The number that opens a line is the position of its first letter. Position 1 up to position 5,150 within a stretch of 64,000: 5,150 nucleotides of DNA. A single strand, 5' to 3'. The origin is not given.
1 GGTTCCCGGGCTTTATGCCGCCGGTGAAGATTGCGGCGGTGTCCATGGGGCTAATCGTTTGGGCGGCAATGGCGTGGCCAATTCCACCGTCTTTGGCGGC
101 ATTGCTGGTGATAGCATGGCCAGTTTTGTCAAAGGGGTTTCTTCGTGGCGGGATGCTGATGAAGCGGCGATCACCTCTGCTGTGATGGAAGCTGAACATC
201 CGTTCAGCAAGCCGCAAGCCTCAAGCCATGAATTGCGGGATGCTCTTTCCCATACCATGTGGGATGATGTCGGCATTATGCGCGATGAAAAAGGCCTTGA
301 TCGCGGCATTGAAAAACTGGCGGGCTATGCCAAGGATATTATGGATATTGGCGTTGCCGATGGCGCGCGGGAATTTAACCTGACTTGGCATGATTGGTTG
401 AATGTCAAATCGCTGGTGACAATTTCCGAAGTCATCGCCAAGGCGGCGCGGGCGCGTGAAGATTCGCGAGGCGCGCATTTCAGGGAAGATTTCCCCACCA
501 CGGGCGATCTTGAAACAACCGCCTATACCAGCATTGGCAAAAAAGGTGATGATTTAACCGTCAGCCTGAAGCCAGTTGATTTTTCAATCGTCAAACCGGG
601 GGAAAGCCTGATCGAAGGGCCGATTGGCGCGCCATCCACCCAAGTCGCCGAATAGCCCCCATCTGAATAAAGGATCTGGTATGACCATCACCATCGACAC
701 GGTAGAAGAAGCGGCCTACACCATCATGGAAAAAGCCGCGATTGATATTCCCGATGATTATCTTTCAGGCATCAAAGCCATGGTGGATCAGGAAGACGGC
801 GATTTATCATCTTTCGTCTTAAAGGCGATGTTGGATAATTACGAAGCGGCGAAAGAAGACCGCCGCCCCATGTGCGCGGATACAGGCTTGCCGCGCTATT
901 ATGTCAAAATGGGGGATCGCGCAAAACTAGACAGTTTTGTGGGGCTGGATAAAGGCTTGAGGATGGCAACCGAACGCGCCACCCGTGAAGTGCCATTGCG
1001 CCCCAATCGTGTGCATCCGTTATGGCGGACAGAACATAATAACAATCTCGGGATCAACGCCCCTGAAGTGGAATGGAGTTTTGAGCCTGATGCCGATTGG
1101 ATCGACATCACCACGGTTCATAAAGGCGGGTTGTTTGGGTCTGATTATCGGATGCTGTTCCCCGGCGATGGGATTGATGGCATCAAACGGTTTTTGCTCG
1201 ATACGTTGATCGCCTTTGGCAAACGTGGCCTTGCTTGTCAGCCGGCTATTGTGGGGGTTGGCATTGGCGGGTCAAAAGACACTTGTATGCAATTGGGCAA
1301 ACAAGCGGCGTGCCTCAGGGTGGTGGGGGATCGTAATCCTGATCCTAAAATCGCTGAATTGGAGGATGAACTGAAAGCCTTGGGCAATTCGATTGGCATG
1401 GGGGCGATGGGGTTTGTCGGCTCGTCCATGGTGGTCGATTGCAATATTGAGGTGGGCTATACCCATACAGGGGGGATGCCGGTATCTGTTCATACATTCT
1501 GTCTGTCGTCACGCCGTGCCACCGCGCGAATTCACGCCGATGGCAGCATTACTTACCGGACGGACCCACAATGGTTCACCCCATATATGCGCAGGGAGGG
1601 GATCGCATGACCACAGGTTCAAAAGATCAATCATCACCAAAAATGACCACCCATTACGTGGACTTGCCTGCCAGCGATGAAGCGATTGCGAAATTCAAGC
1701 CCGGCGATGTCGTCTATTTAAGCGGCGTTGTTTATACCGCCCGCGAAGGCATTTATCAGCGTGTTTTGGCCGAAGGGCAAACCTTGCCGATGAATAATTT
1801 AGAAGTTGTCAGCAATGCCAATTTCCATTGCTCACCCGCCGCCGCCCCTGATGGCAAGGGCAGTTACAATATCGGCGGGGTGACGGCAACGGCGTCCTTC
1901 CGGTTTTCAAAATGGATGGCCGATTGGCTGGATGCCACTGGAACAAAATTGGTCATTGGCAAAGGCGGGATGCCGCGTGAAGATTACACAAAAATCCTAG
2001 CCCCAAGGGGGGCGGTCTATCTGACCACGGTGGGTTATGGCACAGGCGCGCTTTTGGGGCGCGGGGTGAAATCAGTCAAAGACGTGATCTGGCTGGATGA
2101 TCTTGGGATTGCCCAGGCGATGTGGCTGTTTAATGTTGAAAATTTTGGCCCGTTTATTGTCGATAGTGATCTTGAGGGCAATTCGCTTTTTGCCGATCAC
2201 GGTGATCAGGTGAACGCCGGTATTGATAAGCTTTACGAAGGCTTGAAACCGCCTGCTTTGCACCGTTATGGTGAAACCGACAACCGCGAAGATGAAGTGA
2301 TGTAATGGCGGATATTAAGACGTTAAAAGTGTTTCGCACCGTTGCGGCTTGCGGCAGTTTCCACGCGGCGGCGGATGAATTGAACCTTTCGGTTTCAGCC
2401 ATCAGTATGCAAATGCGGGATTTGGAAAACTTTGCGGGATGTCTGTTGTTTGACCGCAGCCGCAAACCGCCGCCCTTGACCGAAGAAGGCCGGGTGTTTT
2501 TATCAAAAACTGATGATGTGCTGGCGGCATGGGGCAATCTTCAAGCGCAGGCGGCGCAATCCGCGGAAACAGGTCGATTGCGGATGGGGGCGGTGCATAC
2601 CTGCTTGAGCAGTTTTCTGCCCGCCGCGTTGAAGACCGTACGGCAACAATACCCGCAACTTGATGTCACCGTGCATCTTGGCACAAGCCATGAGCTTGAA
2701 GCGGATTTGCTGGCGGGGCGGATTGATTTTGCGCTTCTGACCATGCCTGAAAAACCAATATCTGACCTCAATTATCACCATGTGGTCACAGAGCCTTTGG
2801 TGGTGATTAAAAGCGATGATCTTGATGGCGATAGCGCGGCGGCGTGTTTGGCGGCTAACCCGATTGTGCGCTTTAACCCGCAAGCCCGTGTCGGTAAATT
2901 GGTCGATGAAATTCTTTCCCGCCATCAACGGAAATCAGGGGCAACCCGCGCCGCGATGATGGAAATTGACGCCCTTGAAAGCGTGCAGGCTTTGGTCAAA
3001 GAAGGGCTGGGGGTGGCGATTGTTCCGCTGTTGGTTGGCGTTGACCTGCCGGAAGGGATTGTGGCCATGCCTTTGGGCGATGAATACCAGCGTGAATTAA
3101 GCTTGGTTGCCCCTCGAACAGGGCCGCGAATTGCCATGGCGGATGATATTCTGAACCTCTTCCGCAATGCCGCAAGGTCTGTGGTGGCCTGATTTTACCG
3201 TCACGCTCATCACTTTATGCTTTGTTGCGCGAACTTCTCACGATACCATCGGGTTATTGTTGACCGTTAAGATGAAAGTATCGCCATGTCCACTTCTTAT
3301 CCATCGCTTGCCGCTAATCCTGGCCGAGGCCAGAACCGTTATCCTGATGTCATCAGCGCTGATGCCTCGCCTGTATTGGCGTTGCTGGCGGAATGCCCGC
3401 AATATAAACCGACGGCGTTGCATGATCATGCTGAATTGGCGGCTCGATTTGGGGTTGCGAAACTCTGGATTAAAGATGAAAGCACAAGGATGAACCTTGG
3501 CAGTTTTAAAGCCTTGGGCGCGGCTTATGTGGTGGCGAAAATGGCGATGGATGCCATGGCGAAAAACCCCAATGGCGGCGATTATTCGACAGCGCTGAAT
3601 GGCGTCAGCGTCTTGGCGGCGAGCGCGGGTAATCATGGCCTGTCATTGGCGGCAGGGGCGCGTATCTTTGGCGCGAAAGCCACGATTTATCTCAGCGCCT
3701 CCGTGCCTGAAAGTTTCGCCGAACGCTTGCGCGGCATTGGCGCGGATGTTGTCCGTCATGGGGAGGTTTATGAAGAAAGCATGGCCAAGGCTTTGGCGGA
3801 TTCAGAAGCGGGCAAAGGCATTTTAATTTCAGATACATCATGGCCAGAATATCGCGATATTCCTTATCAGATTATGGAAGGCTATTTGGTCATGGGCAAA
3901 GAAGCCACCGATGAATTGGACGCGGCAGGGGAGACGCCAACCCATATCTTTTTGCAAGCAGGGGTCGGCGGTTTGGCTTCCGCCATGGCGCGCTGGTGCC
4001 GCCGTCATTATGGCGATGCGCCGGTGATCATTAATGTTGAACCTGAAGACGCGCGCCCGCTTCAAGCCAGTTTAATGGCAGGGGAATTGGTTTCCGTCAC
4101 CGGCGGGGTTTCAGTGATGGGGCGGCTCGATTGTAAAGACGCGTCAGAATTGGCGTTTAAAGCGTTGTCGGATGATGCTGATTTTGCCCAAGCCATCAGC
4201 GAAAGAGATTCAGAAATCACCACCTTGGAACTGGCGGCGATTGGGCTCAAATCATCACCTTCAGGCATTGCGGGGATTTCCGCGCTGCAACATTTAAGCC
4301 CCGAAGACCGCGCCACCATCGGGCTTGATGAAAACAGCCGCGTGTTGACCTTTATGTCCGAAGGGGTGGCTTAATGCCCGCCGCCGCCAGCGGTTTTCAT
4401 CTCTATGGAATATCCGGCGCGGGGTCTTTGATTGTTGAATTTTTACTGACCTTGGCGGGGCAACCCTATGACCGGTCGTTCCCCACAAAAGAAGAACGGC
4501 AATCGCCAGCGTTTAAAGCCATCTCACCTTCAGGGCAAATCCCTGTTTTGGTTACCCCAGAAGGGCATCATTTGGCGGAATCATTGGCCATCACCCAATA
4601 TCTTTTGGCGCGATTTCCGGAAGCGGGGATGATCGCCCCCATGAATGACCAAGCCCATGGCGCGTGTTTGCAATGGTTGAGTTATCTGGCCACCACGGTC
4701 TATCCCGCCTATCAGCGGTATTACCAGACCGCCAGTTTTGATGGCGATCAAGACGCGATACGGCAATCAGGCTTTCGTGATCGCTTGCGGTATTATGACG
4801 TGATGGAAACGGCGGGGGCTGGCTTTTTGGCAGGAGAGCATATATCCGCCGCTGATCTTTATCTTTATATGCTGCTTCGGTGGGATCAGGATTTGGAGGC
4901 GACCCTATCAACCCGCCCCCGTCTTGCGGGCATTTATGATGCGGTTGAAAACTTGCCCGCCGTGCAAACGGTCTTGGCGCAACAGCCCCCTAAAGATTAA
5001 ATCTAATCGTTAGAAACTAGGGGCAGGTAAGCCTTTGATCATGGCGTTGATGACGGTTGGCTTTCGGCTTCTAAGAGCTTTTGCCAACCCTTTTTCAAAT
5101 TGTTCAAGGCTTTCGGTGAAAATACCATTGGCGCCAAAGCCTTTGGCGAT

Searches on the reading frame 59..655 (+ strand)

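Call 19: search_protein_families(library=pfam, proteins=[window:59-655:+], max_evalue=0.01)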
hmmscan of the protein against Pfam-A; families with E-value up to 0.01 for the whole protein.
window:59-655:+ (198 aa): 1 family
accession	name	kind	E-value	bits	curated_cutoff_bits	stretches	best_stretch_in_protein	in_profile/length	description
PF02910.25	Succ_DH_flav_C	-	9.7e-31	106.9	20.8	1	60-182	1-127/130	Fumarate reductase flavoprotein C-term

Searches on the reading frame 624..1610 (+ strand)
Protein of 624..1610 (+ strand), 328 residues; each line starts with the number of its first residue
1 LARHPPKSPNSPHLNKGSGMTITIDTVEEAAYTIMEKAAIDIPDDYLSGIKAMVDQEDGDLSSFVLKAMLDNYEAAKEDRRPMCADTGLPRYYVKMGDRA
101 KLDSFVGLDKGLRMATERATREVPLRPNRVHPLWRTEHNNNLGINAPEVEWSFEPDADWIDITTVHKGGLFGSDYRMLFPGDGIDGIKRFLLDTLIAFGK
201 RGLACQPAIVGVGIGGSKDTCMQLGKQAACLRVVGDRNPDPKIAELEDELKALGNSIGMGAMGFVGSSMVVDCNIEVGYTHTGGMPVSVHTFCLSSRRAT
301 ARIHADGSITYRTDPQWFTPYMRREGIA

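Call 18: search_protein_families(library=pfam, proteins=[window:624-1610:+], max_evalue=0.00001)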
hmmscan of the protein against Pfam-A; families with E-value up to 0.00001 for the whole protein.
window:624-1610:+ (328 aa): 1 family
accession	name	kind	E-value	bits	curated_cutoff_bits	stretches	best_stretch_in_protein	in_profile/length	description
PF05681.19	Fumerase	-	1.4e-69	234.9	25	1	29-301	2-269/270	Fumarate hydratase (Fumerase)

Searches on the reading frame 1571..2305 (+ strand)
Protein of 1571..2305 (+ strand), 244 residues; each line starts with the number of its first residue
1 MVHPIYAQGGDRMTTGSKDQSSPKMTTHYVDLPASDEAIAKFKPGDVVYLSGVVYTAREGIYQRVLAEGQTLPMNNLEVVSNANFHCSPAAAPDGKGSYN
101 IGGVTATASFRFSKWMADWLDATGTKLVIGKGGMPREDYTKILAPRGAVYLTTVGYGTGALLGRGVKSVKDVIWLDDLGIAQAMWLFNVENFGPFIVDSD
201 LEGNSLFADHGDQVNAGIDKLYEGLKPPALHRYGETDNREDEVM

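Call 18: search_protein_families(library=pfam, proteins=[window:1571-2305:+], max_evalue=0.00001)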
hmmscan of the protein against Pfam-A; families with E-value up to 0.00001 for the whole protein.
window:1571-2305:+ (244 aa): 1 family
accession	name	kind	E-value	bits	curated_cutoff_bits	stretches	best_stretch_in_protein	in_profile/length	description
PF05683.17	Fumerase_C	-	9.1e-24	84.4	22.2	1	24-209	23-204/205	Fumarase C-terminus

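Call 57: find_encoding_contigs(protein=window:1571-2305:+, flank=10000, max_places=3)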
Protein window:1571-2305:+ (244 aa): 1 contig read that carries it; 1 place shown.
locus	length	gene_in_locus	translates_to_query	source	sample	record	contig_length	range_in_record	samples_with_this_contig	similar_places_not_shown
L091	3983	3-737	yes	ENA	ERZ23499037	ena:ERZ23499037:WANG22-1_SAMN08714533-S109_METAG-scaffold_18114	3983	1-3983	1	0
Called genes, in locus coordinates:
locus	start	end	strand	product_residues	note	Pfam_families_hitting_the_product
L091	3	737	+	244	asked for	?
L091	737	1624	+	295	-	PF00126:HTH_1, PF03466:LysR_substrate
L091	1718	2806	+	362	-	PF00291:PALP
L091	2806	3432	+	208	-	PF02798:GST_N, PF13409:GST_N_2, PF13417:GST_N_3, PF14497:GST_C_3 (weak)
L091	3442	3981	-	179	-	?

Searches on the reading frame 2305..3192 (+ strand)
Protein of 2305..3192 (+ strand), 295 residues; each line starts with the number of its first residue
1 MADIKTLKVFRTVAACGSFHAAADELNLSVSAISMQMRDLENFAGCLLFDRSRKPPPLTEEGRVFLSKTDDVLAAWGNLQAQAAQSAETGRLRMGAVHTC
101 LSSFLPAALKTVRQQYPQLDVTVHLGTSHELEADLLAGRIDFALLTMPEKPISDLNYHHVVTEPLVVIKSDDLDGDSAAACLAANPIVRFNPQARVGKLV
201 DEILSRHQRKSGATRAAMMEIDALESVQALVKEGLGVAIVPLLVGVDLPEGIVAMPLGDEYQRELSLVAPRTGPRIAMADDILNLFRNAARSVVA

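Call 18: search_protein_families(library=pfam, proteins=[window:2305-3192:+], max_evalue=0.00001)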
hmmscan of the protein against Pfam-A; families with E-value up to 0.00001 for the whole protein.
window:2305-3192:+ (295 aa): 2 families
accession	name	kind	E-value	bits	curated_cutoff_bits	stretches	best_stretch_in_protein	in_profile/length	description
PF03466.25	LysR_substrate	-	7.3e-35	120.7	28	1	87-290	3-208/209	LysR substrate binding domain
PF00126.33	HTH_1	-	1.8e-17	63.5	26.6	1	5-63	2-60/60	Bacterial regulatory helix-turn-helix protein, lysR family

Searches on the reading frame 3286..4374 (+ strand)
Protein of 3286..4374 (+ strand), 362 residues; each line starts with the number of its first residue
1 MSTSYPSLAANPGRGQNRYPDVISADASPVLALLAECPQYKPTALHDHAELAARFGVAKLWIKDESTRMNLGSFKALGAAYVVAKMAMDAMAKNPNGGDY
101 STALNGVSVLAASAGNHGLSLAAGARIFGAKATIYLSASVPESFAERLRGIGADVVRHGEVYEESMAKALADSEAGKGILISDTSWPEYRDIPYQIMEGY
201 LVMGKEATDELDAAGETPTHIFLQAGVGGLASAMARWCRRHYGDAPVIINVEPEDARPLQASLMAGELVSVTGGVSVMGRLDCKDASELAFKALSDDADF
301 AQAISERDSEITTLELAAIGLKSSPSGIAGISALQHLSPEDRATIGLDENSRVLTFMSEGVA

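Call 18: search_protein_families(library=pfam, proteins=[window:3286-4374:+], max_evalue=0.00001)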
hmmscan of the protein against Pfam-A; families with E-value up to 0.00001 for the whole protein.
window:3286-4374:+ (362 aa): 1 family
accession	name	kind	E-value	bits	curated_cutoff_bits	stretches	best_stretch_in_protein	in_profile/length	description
PF00291.31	PALP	-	1.1e-45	156.6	35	1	39-347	4-283/295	Pyridoxal-phosphate dependent enzyme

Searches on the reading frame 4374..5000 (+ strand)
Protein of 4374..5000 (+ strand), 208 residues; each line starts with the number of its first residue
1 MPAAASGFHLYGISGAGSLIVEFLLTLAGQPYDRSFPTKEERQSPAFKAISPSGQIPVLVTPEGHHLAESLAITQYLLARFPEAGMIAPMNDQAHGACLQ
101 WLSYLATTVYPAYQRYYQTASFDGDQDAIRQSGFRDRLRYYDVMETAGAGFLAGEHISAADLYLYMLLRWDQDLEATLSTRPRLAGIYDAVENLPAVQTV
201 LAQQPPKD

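Call 18: search_protein_families(library=pfam, proteins=[window:4374-5000:+], max_evalue=0.00001)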
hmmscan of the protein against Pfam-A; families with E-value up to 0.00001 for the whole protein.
window:4374-5000:+ (208 aa): 4 families
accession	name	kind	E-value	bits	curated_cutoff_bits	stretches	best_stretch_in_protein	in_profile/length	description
PF13409.12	GST_N_2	-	2.2e-09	38.2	25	1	21-77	8-67/70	Glutathione S-transferase, N-terminal domain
PF13417.12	GST_N_3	-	2.7e-09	37.7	22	1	21-83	13-73/75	Glutathione S-transferase, N-terminal domain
PF02798.26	GST_N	-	7.3e-09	36.3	20.9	1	8-77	3-74/76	Glutathione S-transferase, N-terminal domain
PF14497.11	GST_C_3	-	1.5e-06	28.8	21.6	1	143-202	41-102/104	Glutathione S-transferase, C-terminal domain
